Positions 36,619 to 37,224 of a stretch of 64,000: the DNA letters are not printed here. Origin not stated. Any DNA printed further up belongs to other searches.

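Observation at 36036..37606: tRNA-Lys-adjacent islet: reverse-order hicB-hicA pair plus a GC-elevated unknown + HIT-hydrolase cassette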

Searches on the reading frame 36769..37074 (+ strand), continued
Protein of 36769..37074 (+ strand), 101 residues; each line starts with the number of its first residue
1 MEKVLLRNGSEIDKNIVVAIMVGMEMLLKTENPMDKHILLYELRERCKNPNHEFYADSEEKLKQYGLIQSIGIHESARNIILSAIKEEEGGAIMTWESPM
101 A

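Call 57: fold_search(model_id=the predicted structure, library=viral)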
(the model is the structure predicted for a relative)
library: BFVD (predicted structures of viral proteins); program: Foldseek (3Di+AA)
matches with E <= 10: 125; with E <= 0.001: 0
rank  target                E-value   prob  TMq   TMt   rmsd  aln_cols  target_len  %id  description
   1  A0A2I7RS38            1.4e-01  0.51  0.35  0.37   6.9        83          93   10  (no name in the UniProt tables at hand)
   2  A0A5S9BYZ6            6.1e-01  0.06  0.19  0.06  13.2        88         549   18  Ribonucleoside-diphosphate reductase subunit alpha/intein splicing domain [Tenacibaculum phage PTm1]
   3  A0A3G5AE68            1.2e+00  0.02  0.17  0.07  17.4        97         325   12  Uncharacterized protein [Hyperionvirus sp.]
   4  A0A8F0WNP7            1.4e+00  0.07  0.28  0.22  13.4       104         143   12  Nucleoprotein (Fragment) [Bovine orthopneumovirus]
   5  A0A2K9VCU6            1.4e+00  0.05  0.25  0.14  12.7       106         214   16  Uncharacterized protein [Lactobacillus phage Bacchae]
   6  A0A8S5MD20            1.7e+00  0.18  0.27  0.50   2.9        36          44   25  Uncharacterized protein [Siphoviridae sp. cttxG5]
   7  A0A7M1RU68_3          1.7e+00  0.06  0.28  0.03  16.9       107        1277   13  NTF2 domain-containing protein [uncultured phage cr272_1]
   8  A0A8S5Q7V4            1.9e+00  0.23  0.37  0.55   3.5        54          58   18  Uncharacterized protein [Siphoviridae sp. ctjOC2]
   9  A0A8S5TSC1            1.9e+00  0.08  0.29  0.29  14.4        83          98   10  Uncharacterized protein [Siphoviridae sp. ctxdc10]
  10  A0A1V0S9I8            1.9e+00  0.06  0.24  0.09   9.6        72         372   12  GmrSD restriction endonucleases N-terminal domain-containing protein [Catovirus CTV1]
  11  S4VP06                2.3e+00  0.03  0.20  0.17  11.4        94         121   10  Uncharacterized protein [Pandoravirus dulcis]
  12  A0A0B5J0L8            2.6e+00  0.03  0.23  0.12   9.7        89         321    9  Uncharacterized protein [Pandoravirus inopinatum]
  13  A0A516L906            2.8e+00  0.14  0.22  0.18   2.7        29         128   17  (no name in the UniProt tables at hand)
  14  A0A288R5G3            2.8e+00  0.08  0.28  0.05  10.5        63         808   16  ORF (Fragment) [Ceratobasidium hypovirus-like]
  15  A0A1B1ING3            2.8e+00  0.06  0.35  0.28  13.0       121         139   12  (no name in the UniProt tables at hand)
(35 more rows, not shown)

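Call 63: find_related_loci(query=A5, collection=genome_contigs, flank=5000)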
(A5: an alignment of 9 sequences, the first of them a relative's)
Query A5 (104 aa) in genome_contigs; peptide patterns used: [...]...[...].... (x = any residue, [..] = any of these).
11 stretches matched a pattern; 6 encode a relative of the query (tblastn E <= 1e-3); 6 distinct loci.
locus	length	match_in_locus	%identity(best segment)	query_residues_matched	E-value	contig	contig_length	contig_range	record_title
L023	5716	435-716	57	1-94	9e-35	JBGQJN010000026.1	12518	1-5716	MAG: Candidatus Paceibacteria bacterium isolate OBJ2_061818_070_22 k141_1017529_length_12518_cov_9.0000, whole genome sh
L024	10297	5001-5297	52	1-99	5e-32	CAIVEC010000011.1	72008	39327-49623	uncultured bacterium isolate AlinenSediments_bin-1385 genome assembly, contig: bin-1385:11/49, whole genome shotgun sequ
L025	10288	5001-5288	54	2-97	2e-31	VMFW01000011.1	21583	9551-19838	MAG: Parcubacteria group bacterium Gr01-1014_20 G01um101420_scaffold_705, whole genome shotgun sequence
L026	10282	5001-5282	43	6-94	1e-17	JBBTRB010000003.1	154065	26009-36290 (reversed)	MAG: Patescibacteria group bacterium isolate H41-bin050_1 H41_bin050_1_000000000003, whole genome shotgun sequence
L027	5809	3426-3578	57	44-94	2e-16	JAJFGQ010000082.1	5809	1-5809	MAG: Alphaproteobacteria bacterium isolate OFTM257 OFTM257_81, whole genome shotgun sequence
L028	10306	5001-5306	53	1-98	3e-31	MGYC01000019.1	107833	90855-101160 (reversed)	MAG: Gammaproteobacteria bacterium RIFCSPHIGHO2_12_FULL_41_20 rifcsphigho2_12_scaffold_2810, whole genome shotgun sequen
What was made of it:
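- Tried and rejected: A 9-sequence subset worked (call 63).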

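Call 79: find_encoding_contigs(protein=P0163, flank=3000, max_places=2)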
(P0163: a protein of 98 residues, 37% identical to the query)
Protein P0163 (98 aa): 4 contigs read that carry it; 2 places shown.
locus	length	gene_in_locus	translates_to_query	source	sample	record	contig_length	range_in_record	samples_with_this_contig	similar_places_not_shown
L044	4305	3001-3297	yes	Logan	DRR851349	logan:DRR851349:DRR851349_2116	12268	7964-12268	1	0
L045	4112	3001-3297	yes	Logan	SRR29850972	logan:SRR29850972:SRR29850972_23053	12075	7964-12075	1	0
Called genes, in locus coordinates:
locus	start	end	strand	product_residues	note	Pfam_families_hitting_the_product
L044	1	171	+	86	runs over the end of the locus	-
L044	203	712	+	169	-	-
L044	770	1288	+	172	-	-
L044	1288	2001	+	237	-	-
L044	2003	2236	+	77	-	-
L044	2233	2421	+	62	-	-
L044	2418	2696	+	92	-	-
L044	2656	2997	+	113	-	-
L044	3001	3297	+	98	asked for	-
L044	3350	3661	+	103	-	-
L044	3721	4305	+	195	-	?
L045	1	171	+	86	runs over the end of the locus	-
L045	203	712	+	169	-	-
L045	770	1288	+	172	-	-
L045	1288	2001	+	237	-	-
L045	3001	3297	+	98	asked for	-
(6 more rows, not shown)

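Call 80: find_encoding_contigs(protein=P0111, flank=3000, max_places=2)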
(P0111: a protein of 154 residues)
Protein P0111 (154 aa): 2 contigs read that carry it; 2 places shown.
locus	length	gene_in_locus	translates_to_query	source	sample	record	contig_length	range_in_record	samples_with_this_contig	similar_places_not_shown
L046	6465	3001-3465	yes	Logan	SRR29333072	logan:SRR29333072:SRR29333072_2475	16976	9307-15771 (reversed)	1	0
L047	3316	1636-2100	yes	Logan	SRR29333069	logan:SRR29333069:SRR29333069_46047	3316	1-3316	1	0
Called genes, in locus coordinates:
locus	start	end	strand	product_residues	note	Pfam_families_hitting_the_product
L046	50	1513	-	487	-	PF07690:MFS_1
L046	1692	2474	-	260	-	-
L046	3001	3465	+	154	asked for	-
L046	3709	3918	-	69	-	PF01384:PHO4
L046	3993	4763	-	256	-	PF03328:HpcH_HpaI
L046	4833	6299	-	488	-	PF00221:Lyase_aromatic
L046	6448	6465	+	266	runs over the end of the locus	PF09339:HTH_IclR, PF12802:MarR_2 (faint), PF01614:IclR_C (weak)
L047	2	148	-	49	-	?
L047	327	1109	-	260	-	-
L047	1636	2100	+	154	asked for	-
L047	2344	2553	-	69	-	PF01384:PHO4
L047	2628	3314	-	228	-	?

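Call 81: find_encoding_contigs(protein=P0160, flank=3000, max_places=2)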
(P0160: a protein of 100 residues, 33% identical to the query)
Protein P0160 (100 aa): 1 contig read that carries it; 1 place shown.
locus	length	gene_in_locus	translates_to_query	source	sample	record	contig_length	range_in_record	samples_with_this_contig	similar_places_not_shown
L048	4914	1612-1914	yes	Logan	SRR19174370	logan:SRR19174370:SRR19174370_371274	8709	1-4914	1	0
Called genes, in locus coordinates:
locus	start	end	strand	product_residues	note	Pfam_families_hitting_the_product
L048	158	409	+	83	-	-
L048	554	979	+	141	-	-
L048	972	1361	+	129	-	-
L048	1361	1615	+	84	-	-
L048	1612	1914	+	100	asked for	-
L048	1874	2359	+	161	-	PF01396:Zn_ribbon_Top1, PF11672:DUF3268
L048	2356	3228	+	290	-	PF09588:YqaJ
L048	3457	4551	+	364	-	PF03837:RecT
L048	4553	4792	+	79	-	-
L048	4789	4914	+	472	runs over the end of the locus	PF13175:AAA_15 (weak), PF13476:AAA_23 (weak)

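Call 82: find_encoding_contigs(protein=P0156, flank=3000, max_places=2)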
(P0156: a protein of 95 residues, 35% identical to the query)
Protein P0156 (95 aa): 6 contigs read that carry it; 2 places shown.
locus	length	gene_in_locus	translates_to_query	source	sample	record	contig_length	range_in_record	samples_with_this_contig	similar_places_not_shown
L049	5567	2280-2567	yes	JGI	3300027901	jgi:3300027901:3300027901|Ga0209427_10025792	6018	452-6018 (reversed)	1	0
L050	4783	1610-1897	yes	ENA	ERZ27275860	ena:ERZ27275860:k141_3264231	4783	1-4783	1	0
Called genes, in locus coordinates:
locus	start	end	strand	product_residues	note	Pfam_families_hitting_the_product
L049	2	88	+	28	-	?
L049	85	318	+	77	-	-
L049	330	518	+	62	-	-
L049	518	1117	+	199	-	-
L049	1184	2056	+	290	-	PF02899:Phage_int_SAM_1 (weak), PF00589:Phage_integrase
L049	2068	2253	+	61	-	-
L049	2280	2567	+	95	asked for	-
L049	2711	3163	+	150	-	-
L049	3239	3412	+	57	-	-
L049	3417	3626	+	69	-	-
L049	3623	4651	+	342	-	PF01073:3Beta_HSD, PF01370:Epimerase, PF02719:Polysacc_synt_2, PF04321:RmlD_sub_bind, PF07993:NAD_binding_4 (faint), PF16363:GDP_Man_Dehyd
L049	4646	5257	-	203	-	PF01520:Amidase_3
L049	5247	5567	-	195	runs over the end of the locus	PF13489:Methyltransf_23, PF13847:Methyltransf_31 (faint), PF01209:Ubie_methyltran (weak), PF08241:Methyltransf_11, PF08242:Methyltransf_12, PF13649:Methyltransf_25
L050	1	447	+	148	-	?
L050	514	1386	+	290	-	PF02899:Phage_int_SAM_1 (weak), PF00589:Phage_integrase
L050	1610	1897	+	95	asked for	-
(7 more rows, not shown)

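Call 87: search_dna_similar(query=P0001, collection=phages, mode=protein, max_evalue=0.01, max_rows=15)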
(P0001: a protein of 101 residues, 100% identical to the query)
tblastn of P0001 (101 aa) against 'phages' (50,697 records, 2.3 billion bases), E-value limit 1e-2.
No match.

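Call 88: search_dna_similar(query=P0099, collection=phages, mode=protein, max_evalue=0.01, max_rows=15)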
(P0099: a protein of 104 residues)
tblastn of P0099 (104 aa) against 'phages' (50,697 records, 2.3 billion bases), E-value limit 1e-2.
No match.

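Call 89: search_dna_similar(query=P0099, collection=plasmids, mode=protein, max_evalue=0.01, max_rows=15)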
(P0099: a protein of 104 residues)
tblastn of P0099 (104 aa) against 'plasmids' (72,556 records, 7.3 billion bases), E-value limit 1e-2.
No match.
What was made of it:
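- Tried and rejected: Cultured phages and plasmids: tblastn with two family members found no match (calls 87-89).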

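Call 90: find_related_loci(query=A5, collection=viral_contigs, flank=4000)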
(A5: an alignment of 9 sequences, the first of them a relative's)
Query A5 (104 aa) in viral_contigs; peptide patterns used: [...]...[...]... (x = any residue, [..] = any of these).
36 stretches matched a pattern; 2 encode a relative of the query (tblastn E <= 1e-3); 2 distinct loci.
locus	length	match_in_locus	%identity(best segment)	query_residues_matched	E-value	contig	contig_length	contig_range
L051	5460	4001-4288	42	2-94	6e-21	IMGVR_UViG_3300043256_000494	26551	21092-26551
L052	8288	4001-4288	42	2-94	6e-21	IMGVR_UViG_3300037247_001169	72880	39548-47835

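Call 91: find_related_loci(query=A1, collection=viral_contigs, flank=4000)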
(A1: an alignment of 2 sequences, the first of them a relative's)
Query A1 (101 aa) in viral_contigs; peptide patterns used: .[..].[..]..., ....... (x = any residue, [..] = any of these).
60 stretches matched a pattern; 1 encode a relative of the query (tblastn E <= 1e-3); 1 distinct loci.
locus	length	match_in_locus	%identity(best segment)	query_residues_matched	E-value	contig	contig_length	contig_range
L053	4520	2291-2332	79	43-56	6e-6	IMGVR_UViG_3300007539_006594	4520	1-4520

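Call 96: search_protein_families(library=phrogs, alignment_id=A3, max_evalue=0.1)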
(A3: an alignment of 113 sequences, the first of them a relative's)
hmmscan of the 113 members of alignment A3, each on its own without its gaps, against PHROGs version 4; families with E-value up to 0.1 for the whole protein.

A. member 1, P0001 (101 aa): 1 family
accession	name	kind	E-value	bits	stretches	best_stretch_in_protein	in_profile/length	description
phrog_646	-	unknown function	0.081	14.4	1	45-88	29-71/122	unknown function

B. families by the number of members that match (of 113 scanned): 24 families
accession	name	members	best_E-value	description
phrog_11046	-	2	0.049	transcriptional regulator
phrog_646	-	2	0.063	unknown function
phrog_12184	-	1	0.016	nucleotide pyrophosphohydrolase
phrog_18724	-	1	0.019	-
phrog_37441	-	1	0.023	-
phrog_14341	-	1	0.024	transcriptional repressor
phrog_7222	-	1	0.029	-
phrog_33927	-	1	0.035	-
phrog_21238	-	1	0.038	-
phrog_26925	-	1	0.046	-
phrog_21708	-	1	0.052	-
phrog_32169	-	1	0.055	-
phrog_4093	-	1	0.062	-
phrog_37233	-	1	0.064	-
phrog_22732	-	1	0.065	-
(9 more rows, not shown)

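Call 101: search_protein_families(library=ncbifam, alignment_id=A3, max_evalue=0.01)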
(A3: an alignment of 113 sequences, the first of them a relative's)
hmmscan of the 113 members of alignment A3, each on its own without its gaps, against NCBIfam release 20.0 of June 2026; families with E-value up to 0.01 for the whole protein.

A. member 1, P0001 (101 aa): 0 families

B. families by the number of members that match (of 113 scanned): 0 families

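Call 102: search_protein_families(library=pfam, alignment_id=A3, max_evalue=0.01)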
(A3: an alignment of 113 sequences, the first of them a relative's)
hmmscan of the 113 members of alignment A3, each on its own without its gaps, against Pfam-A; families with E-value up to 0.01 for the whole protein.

A. member 1, P0001 (101 aa): 0 families

B. families by the number of members that match (of 113 scanned): 3 families
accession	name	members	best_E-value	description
PF09589.15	HrpA_pilin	1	0.0032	HrpA pilus formation protein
PF25360.1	TPR_ATM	1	0.0057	ATM-like, TPR repeats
PF02496.21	ABA_WDS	1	0.0061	ABA/WDS induced protein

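Call 105: search_protein_families(library=pfam, proteins=[L028:1871-3544:-, L028:3507-4382:+, L028:5450-5725:+, L028:5729-6322:+, L028:6422-7225:+, L028:7365-8678:+, L014:4592-4930:+, L014:4890-5810:+, L001:88-672:+, L025:5404-5751:-], max_evalue=0.001)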
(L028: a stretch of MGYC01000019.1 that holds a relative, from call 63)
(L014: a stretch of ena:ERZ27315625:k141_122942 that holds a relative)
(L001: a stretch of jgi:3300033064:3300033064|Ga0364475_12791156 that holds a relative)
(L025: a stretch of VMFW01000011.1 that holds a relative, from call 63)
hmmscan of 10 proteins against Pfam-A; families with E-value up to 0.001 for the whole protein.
L028:1871-3544:- (557 aa): 1 family
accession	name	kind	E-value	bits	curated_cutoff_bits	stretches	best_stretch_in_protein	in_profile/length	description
PF13231.12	PMT_2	-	1.2e-12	48.7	26.1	1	121-277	1-153/160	Dolichyl-phosphate-mannose-protein mannosyltransferase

L028:3507-4382:+ (291 aa): 1 family
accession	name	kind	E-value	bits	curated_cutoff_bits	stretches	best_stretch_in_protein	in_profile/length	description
PF00701.28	DHDPS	-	6.9e-102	340.5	22.1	1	2-285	2-286/289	Dihydrodipicolinate synthetase family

L028:5450-5725:+ (91 aa): 0 families

L028:5729-6322:+ (197 aa): 1 family
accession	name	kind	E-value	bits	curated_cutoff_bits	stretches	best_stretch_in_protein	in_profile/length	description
PF04972.22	BON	-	2.9e-31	108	27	2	118-183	1-67/69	BON domain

L028:6422-7225:+ (267 aa): 0 families

L028:7365-8678:+ (437 aa): 3 families
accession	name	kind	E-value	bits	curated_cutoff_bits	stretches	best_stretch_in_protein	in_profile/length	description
PF01979.26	Amidohydro_1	-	4.5e-70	237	25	1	61-409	2-344/345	Amidohydrolase family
PF07969.17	Amidohydro_3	-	3.2e-15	57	29.7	1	156-409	243-470/472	Amidohydrolase family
PF22643.2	NagA_N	-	0.0002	21.9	27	1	20-43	13-36/51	NagA composite domain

L014:4592-4930:+ (112 aa): 0 families

L014:4890-5810:+ (306 aa): 0 families

L001:88-672:+ (194 aa): 0 families

L025:5404-5751:- (115 aa): 1 family
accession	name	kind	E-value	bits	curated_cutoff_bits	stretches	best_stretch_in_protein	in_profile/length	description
PF01807.25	Zn_ribbon_DnaG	-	4.1e-14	52.6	24.9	1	32-92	22-80/98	CHC2 zinc finger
